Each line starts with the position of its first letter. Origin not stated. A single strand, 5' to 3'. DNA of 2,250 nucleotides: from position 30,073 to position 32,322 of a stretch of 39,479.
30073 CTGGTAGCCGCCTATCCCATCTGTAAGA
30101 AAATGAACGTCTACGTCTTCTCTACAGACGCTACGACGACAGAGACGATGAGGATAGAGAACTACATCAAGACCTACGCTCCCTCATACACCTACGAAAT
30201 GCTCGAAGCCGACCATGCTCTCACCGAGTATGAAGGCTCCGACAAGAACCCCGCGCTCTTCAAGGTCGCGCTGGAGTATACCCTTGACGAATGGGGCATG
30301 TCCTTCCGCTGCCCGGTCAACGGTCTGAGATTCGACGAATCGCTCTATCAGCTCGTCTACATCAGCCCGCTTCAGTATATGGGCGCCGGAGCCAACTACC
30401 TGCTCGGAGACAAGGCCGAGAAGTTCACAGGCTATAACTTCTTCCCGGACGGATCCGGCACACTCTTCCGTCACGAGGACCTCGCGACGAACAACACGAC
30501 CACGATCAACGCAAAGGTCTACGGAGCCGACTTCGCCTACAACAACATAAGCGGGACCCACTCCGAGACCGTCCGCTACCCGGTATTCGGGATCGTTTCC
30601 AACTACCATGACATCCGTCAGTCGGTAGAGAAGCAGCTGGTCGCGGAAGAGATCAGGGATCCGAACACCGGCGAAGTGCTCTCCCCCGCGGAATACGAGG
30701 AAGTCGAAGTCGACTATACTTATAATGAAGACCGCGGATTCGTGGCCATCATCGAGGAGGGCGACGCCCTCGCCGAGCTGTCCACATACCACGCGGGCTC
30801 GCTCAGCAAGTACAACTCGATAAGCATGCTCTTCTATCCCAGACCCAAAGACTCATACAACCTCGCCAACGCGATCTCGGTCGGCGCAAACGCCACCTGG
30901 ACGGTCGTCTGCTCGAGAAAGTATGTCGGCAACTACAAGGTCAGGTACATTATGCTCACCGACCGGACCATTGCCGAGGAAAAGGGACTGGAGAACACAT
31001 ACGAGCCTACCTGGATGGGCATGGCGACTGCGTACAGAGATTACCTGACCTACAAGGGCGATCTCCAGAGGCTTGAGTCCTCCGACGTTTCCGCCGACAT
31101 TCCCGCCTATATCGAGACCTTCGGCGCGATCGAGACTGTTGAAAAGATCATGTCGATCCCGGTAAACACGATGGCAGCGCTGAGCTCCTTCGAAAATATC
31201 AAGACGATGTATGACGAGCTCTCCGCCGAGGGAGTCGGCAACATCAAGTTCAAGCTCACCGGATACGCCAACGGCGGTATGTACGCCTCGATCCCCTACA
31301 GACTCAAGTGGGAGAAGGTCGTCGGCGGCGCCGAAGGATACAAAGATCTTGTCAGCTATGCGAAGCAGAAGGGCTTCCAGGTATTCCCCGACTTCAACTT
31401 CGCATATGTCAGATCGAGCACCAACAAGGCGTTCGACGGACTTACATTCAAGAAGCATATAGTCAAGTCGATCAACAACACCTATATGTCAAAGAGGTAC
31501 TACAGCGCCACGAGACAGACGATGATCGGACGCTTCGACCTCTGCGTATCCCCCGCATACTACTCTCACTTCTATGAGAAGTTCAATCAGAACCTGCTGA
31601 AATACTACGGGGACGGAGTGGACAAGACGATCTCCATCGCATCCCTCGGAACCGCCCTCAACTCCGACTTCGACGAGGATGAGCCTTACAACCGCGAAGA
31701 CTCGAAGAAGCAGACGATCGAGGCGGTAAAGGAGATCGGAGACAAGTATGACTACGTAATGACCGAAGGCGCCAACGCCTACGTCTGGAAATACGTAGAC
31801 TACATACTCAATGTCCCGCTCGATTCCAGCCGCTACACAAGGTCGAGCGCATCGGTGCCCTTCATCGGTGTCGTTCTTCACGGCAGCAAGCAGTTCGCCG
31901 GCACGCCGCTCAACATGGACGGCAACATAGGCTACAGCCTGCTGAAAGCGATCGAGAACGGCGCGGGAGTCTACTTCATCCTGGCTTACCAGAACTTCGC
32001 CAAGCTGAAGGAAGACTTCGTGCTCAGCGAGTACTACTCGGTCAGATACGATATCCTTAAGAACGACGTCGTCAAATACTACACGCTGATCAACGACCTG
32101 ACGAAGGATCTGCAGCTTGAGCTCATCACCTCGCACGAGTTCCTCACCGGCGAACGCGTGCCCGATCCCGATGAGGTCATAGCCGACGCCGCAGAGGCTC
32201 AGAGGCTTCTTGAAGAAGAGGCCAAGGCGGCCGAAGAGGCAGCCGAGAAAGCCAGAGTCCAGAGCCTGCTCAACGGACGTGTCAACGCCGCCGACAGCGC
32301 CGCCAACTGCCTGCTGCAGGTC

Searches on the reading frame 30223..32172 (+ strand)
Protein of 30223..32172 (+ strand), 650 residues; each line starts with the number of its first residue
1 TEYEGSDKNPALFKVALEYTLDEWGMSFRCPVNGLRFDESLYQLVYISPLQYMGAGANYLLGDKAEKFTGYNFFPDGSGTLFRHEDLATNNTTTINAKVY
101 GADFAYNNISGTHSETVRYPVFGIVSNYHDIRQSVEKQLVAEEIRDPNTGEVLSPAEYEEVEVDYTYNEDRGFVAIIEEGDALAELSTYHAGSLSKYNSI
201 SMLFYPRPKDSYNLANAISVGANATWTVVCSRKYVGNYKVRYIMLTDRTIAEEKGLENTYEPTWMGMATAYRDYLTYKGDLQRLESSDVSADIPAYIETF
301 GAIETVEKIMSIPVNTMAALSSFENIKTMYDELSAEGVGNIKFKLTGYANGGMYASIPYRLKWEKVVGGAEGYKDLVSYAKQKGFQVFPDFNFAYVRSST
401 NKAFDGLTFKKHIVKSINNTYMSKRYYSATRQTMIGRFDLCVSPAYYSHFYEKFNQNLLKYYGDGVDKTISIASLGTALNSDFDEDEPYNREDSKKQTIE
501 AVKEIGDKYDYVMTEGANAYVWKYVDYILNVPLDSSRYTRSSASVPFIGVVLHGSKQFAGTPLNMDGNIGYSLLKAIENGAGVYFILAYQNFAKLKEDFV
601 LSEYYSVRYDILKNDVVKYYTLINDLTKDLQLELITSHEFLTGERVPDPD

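Call 50: search_dna_similar(query=window:30223-32172:+, collection=plasmids, mode=protein, max_evalue=0.00001, max_rows=20)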
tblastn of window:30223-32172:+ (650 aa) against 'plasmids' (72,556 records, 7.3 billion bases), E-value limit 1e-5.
Records with a match: 2; places in all: 2; records where one place covers at least 80% of the query: 2.
Best place of each record, by identity: <60% 2.
By first word of the organism name: Butyrivibrio 1; Paenibacillus 1.
By predicted mobility (MOB-suite, as given by PLSDB): non-mobilizable 2.
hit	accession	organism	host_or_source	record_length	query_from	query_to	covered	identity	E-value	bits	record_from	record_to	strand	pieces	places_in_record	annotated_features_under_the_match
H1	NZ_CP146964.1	Butyrivibrio fibrisolvens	Bovinae,Bovine rumen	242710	9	646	98%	26.7%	7e-48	189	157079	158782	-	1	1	DUF5696 domain-containing protein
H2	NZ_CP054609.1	Paenibacillus cellulosilyticus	cell culture,soil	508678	70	641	88%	22.2%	6e-20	102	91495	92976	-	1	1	DUF5696 domain-containing protein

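Call 51: get_annotated_region(hit=H1, flank=12000)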
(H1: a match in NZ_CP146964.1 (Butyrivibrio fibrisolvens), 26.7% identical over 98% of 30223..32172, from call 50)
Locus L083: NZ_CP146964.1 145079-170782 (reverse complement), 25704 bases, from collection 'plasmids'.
description: Butyrivibrio fibrisolvens strain D1 plasmid pNP243, complete sequence
organism: Butyrivibrio fibrisolvens (NCBI taxid 831)
taxonomy: Bacteria; Bacillota; Clostridia; Lachnospirales; Lachnospiraceae; Butyrivibrio; Butyrivibrio fibrisolvens
host: -; source: Bovinae,Bovine rumen; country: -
typing (MOB-suite, as given by PLSDB): non-mobilizable
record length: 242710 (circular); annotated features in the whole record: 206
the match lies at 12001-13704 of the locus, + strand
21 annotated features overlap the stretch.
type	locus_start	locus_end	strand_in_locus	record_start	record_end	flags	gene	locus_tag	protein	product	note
CDS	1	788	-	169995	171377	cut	-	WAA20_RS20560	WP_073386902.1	response regulator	GO:0000160 - phosphorelay signal transduction system [Evidence IEA]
CDS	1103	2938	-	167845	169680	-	-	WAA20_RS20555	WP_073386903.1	histidine kinase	GO:0000160 - phosphorelay signal transduction system [Evidence IEA]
CDS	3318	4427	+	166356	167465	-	-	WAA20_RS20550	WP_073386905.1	glycoside hydrolase family 43 protein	-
CDS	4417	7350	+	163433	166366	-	-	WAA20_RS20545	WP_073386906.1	extracellular solute-binding protein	-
CDS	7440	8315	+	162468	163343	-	-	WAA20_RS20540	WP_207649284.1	sugar ABC transporter permease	-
CDS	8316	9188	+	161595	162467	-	-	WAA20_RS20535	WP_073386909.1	carbohydrate ABC transporter permease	GO:0008643 - carbohydrate transport [Evidence IEA]; GO:0055085 - transmembrane transport [Evidence IEA]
CDS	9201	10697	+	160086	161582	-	-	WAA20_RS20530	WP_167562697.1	NHL repeat-containing protein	-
CDS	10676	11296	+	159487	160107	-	-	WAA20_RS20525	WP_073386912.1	YIP1 family protein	-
CDS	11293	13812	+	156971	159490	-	-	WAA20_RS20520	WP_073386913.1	DUF5696 domain-containing protein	-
CDS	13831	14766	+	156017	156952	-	-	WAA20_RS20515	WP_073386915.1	sugar ABC transporter permease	-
CDS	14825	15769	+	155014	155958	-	-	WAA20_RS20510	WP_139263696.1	carbohydrate ABC transporter permease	GO:0008643 - carbohydrate transport [Evidence IEA]; GO:0055085 - transmembrane transport [Evidence IEA]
CDS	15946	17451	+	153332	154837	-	-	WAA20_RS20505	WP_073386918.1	extracellular solute-binding protein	-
CDS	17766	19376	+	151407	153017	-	-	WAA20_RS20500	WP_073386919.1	extracellular solute-binding protein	-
CDS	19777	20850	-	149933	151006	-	-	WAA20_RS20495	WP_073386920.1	J domain-containing protein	-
CDS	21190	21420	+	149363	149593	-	-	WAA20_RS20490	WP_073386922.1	hypothetical protein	-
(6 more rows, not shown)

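Call 52: get_annotated_region(hit=H2, flank=12000)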
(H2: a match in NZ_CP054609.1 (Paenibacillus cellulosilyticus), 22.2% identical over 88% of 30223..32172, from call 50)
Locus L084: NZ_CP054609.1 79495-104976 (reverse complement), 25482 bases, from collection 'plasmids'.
description: Paenibacillus cellulosilyticus strain KACC 14175 plasmid unnamed1, complete sequence
organism: Paenibacillus cellulosilyticus (NCBI taxid 375489)
taxonomy: Bacteria; Bacillota; Bacilli; Bacillales; Paenibacillaceae; Paenibacillus; Paenibacillus cellulosilyticus
host: -; source: cell culture,soil; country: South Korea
typing (MOB-suite, as given by PLSDB): non-mobilizable
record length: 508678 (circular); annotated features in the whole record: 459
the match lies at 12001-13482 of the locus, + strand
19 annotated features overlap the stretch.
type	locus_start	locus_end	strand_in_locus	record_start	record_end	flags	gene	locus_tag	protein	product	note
CDS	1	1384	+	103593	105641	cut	recG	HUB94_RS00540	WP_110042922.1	ATP-dependent DNA helicase RecG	GO:0006310 - DNA recombination [Evidence IEA]; GO:0006281 - DNA repair [Evidence IEA]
CDS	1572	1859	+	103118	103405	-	-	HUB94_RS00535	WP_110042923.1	stage VI sporulation protein F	-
CDS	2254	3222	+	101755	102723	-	-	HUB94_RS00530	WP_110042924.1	aldo/keto reductase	-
CDS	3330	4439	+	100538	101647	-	ugpC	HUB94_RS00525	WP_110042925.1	sn-glycerol-3-phosphate ABC transporter ATP-binding protein UgpC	-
CDS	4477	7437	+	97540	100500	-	-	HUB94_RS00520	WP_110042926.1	extracellular solute-binding protein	-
CDS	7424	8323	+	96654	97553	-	-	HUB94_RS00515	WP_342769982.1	sugar ABC transporter permease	-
CDS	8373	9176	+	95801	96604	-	-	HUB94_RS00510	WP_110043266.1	carbohydrate ABC transporter permease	GO:0008643 - carbohydrate transport [Evidence IEA]; GO:0055085 - transmembrane transport [Evidence IEA]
CDS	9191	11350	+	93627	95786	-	-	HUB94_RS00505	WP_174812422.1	YIP1 family protein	-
CDS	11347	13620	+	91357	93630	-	-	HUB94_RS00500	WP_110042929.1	DUF5696 domain-containing protein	-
CDS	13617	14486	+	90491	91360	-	-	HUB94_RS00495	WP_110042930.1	sugar ABC transporter permease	-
CDS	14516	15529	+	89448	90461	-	-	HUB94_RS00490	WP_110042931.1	carbohydrate ABC transporter permease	GO:0008643 - carbohydrate transport [Evidence IEA]; GO:0055085 - transmembrane transport [Evidence IEA]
CDS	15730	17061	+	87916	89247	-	-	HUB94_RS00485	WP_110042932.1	LLM class flavin-dependent oxidoreductase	-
CDS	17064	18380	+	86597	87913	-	-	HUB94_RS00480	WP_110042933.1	LLM class flavin-dependent oxidoreductase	-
CDS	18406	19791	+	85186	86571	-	-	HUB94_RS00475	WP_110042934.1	extracellular solute-binding protein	-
CDS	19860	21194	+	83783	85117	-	-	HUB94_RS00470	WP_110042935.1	LLM class flavin-dependent oxidoreductase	-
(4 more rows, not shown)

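Call 55: find_homologous_proteins(query=A3, max_evalue=0.00001)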
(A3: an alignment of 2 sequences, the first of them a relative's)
Query A3 (2 sequences) (757 aa, profile of the alignment): 105 proteins with E <= 0.00001 among 8000 candidates.
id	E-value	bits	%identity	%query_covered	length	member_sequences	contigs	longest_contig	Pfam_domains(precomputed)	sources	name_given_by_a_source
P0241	0.0e+0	1253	89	100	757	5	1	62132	PF18952.7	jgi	-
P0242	0.0e+0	1065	74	100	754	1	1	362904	PF18952.7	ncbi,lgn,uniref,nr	ncbi:hypothetical protein FHS18_003487 [Paenibacillus phyllosphaerae]|uniref:Uncharacterized protein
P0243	0.0e+0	1012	71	100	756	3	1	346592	PF18952.7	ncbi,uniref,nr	ncbi:hypothetical protein KP806_13385 [Paenibacillus sp. N4]|uniref:DUF5696 domain-containing protei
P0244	2.6e-296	1003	71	100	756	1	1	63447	PF18952.7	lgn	-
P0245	9.7e-293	992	72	95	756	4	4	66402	PF18952.7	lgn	-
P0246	1.6e-292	991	71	100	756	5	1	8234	PF18952.7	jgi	jgi:hypothetical protein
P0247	4.8e-291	986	70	100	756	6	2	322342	PF18952.7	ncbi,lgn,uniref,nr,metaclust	ncbi:DUF5696 domain-containing protein [Paenibacillus sp. Soil522]|uniref:DUF5696 domain-containing 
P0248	2.1e-290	984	70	100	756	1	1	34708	PF18952.7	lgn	-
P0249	1.5e-288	978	70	97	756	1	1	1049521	PF18952.7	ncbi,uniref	ncbi:DUF5696 domain-containing protein [Paenibacillus sp. NRS-1760]|uniref:DUF5696 domain-containing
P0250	2.7e-287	973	68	100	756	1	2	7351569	PF18952.7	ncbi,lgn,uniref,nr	ncbi:hypothetical protein BK133_24395 [Paenibacillus sp. FSL H8-0548]|uniref:DUF5696 domain-containi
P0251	2.9e-287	973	69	100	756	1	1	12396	PF18952.7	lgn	-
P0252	6.2e-287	972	69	100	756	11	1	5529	PF18952.7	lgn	-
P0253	8.6e-287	972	67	99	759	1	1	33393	PF18952.7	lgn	-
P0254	5.5e-286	969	68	98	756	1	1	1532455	PF18952.7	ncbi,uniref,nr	ncbi:hypothetical protein I6N90_06290 [Paenibacillus sp. GSMTC-2017]|uniref:DUF5696 domain-containin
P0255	2.3e-285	967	68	100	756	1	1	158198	PF18952.7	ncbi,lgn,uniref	ncbi:DUF5696 domain-containing protein [Paenibacillus sp. 2TAB23]|uniref:DUF5696 domain-containing p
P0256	1.0e-283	962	67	100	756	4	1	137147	PF18952.7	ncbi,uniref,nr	ncbi:DUF5696 domain-containing protein [Paenibacillus luteus]|uniref:DUF5696 domain-containing prote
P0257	3.4e-283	960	68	100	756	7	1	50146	PF18952.7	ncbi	-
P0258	1.1e-279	948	67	98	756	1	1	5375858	PF18952.7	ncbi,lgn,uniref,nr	ncbi:glycoside hydrolase [Paenibacillus sp. 32O-W]|uniref:DUF5696 domain-containing protein n=1 Tax=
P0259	1.8e-279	948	66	100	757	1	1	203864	PF18952.7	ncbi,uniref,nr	ncbi:DUF5696 domain-containing protein [Paenibacillus kobensis]|uniref:DUF5696 domain-containing pro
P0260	2.9e-278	944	66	100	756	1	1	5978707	PF18952.7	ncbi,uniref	ncbi:DUF5696 domain-containing protein [Paenibacillus sp. FA6]|uniref:DUF5696 domain-containing prot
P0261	8.0e-278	942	68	96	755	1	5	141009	PF18952.7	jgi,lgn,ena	-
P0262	5.3e-276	936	67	95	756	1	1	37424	PF18952.7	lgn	-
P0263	6.8e-274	929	66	100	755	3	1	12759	PF18952.7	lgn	-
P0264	1.2e-273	928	66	96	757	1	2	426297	PF18952.7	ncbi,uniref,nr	ncbi:DUF5696 domain-containing protein [Paenibacillus xylaniclasticus]|uniref:DUF5696 domain-contain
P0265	1.8e-273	928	67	97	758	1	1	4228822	PF18952.7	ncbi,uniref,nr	ncbi:DUF5696 domain-containing protein [Paenibacillus protaetiae]|uniref:Glycoside hydrolase n=1 Tax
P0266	2.0e-273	928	65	100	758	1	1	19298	PF18952.7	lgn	-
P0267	3.4e-259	881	65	92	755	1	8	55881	PF18952.7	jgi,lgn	jgi:hypothetical protein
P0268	3.5e-259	881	62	100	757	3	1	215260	PF18952.7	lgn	-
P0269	9.5e-256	869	63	96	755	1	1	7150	PF18952.7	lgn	-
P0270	7.9e-243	826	72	73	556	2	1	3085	PF18952.7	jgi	jgi:hypothetical protein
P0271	1.5e-237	809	58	100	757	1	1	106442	PF18952.7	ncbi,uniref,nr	ncbi:DUF5696 domain-containing protein [Paenibacillus koleovorans]|uniref:DUF5696 domain-containing 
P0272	1.4e-234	799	58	98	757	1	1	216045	PF18952.7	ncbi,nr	ncbi:hypothetical protein EBB07_10500 [Paenibacillaceae bacterium]|nr:hypothetical protein EBB07_105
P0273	4.1e-233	794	60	92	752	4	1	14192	PF18952.7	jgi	jgi:hypothetical protein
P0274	1.6e-230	786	57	94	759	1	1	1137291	PF18952.7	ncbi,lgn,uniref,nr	ncbi:DUF5696 domain-containing protein [Paenibacillus sp. BC26]|uniref:DUF5696 domain-containing pro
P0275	3.6e-230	785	58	98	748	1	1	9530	PF18952.7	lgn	-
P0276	5.2e-230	784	59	93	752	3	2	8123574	PF18952.7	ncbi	ncbi:DUF5696 domain-containing protein [Paenibacillus sepulcri]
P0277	4.6e-226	771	69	73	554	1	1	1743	PF18952.7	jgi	-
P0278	3.3e-225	768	57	99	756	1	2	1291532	PF18952.7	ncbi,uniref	ncbi:DUF5696 domain-containing protein [Paenibacillus hodogayensis]|uniref:DUF5696 domain-containing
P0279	3.3e-225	768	58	97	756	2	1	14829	PF18952.7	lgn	-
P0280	1.0e-224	767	56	99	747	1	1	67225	PF18952.7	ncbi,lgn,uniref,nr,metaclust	ncbi:DUF5696 domain-containing protein [Cohnella thermotolerans]|uniref:DUF5696 domain-containing pr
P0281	5.8e-224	764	58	97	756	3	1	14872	PF18952.7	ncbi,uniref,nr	ncbi:hypothetical protein FE784_39310 [Paenibacillus hemerocallicola]|uniref:Uncharacterized protein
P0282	3.2e-217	742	53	93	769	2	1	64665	PF18952.7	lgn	-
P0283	1.2e-215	736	54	92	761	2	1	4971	PF18952.7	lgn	-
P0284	1.3e-215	736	55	93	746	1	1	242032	PF18952.7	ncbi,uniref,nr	ncbi:DUF5696 domain-containing protein [Cohnella fermenti]|uniref:Uncharacterized protein n=1 Tax=Co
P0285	1.8e-215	736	53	92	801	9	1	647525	PF18952.7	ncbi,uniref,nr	ncbi:DUF5696 domain-containing protein [Paenibacillus sp. WQ 127069]|uniref:DUF5696 domain-containin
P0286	5.9e-214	731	54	92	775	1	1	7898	PF18952.7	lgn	-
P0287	5.1e-213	728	50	98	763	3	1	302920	PF18952.7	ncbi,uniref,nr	ncbi:DUF5696 domain-containing protein [Paenibacillus sp. 32352]|uniref:DUF5696 domain-containing pr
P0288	2.0e-212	726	53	92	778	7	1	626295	PF18952.7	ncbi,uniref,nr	ncbi:DUF5696 domain-containing protein [Paenibacillus sp. 32352]|uniref:DUF5696 domain-containing pr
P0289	7.1e-212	724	55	97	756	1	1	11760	PF18952.7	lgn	-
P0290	2.8e-211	722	51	94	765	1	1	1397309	PF18952.7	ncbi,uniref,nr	ncbi:hypothetical protein GQF01_24570 [Paenibacillus sp. 5J-6]|uniref:Uncharacterized protein n=1 Ta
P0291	6.9e-210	717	56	92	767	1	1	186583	PF18952.7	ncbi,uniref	ncbi:DUF5696 domain-containing protein [Paenibacillus sp. GYB003]|uniref:DUF5696 domain-containing p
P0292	4.9e-209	715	56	94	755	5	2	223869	PF18952.7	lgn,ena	-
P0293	7.5e-209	714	52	92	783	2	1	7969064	PF18952.7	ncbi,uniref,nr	ncbi:hypothetical protein SK3146_05798 [Paenibacillus konkukensis]|uniref:Uncharacterized protein n=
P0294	1.3e-207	710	51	93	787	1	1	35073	PF18952.7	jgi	jgi:hypothetical protein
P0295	4.9e-207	708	53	92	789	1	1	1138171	PF18952.7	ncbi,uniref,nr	ncbi:DUF5696 domain-containing protein [Paenibacillus piri]|uniref:Uncharacterized protein n=1 Tax=P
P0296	6.6e-207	708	52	92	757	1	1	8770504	PF18952.7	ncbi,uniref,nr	ncbi:DUF5696 domain-containing protein [Paenibacillus hamazuiensis]|uniref:DUF5696 domain-containing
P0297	7.2e-207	707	51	92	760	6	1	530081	PF18952.7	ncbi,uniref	ncbi:DUF5696 domain-containing protein [Paenibacillus sp. YIM B09110]|uniref:DUF5696 domain-containi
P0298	3.8e-205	702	51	92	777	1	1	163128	PF18952.7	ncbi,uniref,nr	ncbi:DUF5696 domain-containing protein [Paenibacillus cremeus]|uniref:Uncharacterized protein n=1 Ta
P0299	2.3e-204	699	52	92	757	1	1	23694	PF18952.7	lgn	-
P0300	5.9e-203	694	50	92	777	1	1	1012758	PF18952.7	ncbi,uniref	ncbi:DUF5696 domain-containing protein [Paenibacillus sp. NPDC056579]|uniref:DUF5696 domain-containi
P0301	6.1e-203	694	51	93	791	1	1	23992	PF18952.7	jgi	jgi:hypothetical protein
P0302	2.1e-202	693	51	92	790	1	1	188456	PF18952.7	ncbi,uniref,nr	ncbi:DUF5696 domain-containing protein [Paenibacillus filicis]|uniref:DUF5696 domain-containing prot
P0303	5.6e-202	691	50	92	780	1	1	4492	PF18952.7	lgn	-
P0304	5.8e-201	688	51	93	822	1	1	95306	PF18952.7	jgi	jgi:hypothetical protein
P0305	2.0e-200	686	52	92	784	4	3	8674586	PF18952.7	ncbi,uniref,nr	ncbi:DUF5696 domain-containing protein [Paenibacillus mucilaginosus]|uniref:Uncharacterized protein 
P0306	4.0e-200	685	51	92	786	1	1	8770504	PF18952.7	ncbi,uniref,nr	ncbi:DUF5696 domain-containing protein [Paenibacillus hamazuiensis]|uniref:DUF5696 domain-containing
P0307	9.5e-198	677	49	92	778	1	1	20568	PF18952.7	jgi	-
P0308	1.5e-196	673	49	92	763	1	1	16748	PF18952.7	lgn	-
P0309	2.0e-196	673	51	92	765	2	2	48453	PF18952.7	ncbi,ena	-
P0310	3.6e-196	672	52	92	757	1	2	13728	PF18952.7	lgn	-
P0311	1.9e-195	670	51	92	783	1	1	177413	PF18952.7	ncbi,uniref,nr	ncbi:hypothetical protein GC093_14720 [Paenibacillus sp. LMG 31456]|uniref:Uncharacterized protein n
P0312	6.8e-194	665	47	92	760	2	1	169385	PF18952.7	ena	-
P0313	3.6e-189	649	47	98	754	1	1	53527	PF18952.7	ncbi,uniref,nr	ncbi:hypothetical protein PA598K_01209 [Paenibacillus sp. 598K]|uniref:DUF5696 domain-containing pro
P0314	1.1e-184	634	48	98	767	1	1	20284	PF18952.7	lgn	-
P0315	1.4e-178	614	45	92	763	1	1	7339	PF18952.7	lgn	-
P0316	2.0e-166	574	42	92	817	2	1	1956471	PF18952.7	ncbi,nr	ncbi:DUF5696 domain-containing protein [Paenibacillus nasutitermitis]|nr:DUF5696 domain-containing p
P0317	2.1e-164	567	42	99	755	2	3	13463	PF18952.7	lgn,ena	-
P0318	2.1e-163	564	40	99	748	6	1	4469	PF18952.7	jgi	-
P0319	1.1e-162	561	43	92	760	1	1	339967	PF18952.7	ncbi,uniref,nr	ncbi:DUF5696 domain-containing protein [Paenibacillus eucommiae]|uniref:Uncharacterized protein n=1 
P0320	5.4e-162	559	40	97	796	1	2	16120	PF18952.7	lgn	-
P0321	2.9e-161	557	41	99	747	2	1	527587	PF18952.7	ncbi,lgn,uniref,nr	ncbi:DUF5696 domain-containing protein [Paenibacillus sp. ATY16]|uniref:DUF5696 domain-containing pr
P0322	4.6e-161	556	42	92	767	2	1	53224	PF18952.7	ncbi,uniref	ncbi:DUF5696 domain-containing protein [Cohnella soli]|uniref:DUF5696 domain-containing protein n=1 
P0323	9.9e-160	551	41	98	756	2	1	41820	PF18952.7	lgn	-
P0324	6.7e-159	549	40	98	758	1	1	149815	PF18952.7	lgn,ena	-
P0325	9.1e-159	548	42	93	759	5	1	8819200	PF18952.7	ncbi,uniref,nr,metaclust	ncbi:DUF5696 domain-containing protein [Paenibacillus caseinilyticus]|uniref:Uncharacterized protein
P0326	2.0e-158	547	29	81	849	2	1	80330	PF18952.7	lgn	-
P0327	7.4e-158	545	40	98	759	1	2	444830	PF18952.7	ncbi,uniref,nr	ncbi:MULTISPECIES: DUF5696 domain-containing protein [Paenibacillus]|uniref:DUF5696 domain-containin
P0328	4.7e-155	536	41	92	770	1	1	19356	PF18952.7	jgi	jgi:hypothetical protein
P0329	2.4e-154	534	40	92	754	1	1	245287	PF18952.7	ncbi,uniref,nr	ncbi:DUF5696 domain-containing protein [Neobacillus kokaensis]|uniref:Uncharacterized protein n=1 Ta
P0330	6.0e-153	529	26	77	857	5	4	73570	PF18952.7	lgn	-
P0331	1.2e-152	528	39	98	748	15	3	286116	PF18952.7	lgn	-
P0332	2.7e-151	524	39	94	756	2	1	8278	PF18952.7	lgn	-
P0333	3.4e-151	523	28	81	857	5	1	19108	PF18952.7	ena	-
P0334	5.1e-150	519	38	99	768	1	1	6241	PF18952.7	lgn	-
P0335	1.9e-144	501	28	78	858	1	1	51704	PF18952.7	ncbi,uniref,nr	ncbi:DUF5696 domain-containing protein [Cohnella luojiensis]|uniref:DUF5057 domain-containing protei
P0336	1.2e-143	498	28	80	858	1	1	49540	PF18952.7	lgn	-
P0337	5.0e-123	430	26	70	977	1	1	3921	PF18952.7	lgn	-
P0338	2.6e-121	424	27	70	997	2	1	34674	PF18952.7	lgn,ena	-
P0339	8.0e-92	327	28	78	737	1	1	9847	PF18952.7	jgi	jgi:hypothetical protein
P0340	2.4e-84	302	26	78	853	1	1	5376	PF18952.7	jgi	jgi:glutaredoxin-related protein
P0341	1.6e-62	230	26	91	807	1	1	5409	PF18952.7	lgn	-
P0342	4.7e-57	212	27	85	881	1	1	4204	PF18952.7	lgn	-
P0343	2.1e-56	210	26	78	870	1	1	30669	PF18952.7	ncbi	-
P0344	3.4e-54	202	26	79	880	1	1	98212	PF18952.7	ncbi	-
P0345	1.5e-46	177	27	70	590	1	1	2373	PF18952.7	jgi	jgi:hypothetical protein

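Call 56: find_encoding_contigs(protein=P0305, flank=10000, max_places=1)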
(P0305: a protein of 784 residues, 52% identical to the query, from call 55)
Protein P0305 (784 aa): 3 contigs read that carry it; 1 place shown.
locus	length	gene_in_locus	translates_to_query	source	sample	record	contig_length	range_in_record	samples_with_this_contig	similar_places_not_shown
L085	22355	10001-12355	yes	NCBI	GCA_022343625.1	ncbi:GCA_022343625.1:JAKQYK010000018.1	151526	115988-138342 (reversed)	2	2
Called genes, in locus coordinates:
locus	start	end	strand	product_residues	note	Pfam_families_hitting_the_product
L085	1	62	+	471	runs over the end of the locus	PF01565:FAD_binding_4, PF02913:FAD-oxidase_C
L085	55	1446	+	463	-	PF13187:Fer4_9 (faint), PF25160:LdpA_Fe-S-bd (faint), PF00037:Fer4 (faint), PF12838:Fer4_7, PF13183:Fer4_8, PF13484:Fer4_16 (weak), PF13534:Fer4_17, PF02754:CCG, +2 more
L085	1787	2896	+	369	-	PF00005:ABC_tran, PF13304:AAA_21 (faint), PF17912:OB_MalK, PF08402:TOBE_2 (weak)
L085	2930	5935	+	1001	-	PF01547:SBP_bac_1, PF13416:SBP_bac_8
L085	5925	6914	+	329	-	PF00528:BPD_transp_1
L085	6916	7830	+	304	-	PF00528:BPD_transp_1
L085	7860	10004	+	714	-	PF08450:SGL (faint), PF01436:NHL (weak), PF04893:Yip1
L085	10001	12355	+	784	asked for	PF18952:DUF5696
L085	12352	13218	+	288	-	PF00528:BPD_transp_1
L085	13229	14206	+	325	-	PF00528:BPD_transp_1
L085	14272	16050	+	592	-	PF00664:ABC_membrane, PF00005:ABC_tran, PF02463:SMC_N (faint)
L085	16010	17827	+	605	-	PF00664:ABC_membrane, PF00005:ABC_tran, PF02463:SMC_N (faint)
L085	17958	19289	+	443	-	PF00296:Bac_luciferase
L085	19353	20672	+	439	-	PF00296:Bac_luciferase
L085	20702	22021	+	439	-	PF00296:Bac_luciferase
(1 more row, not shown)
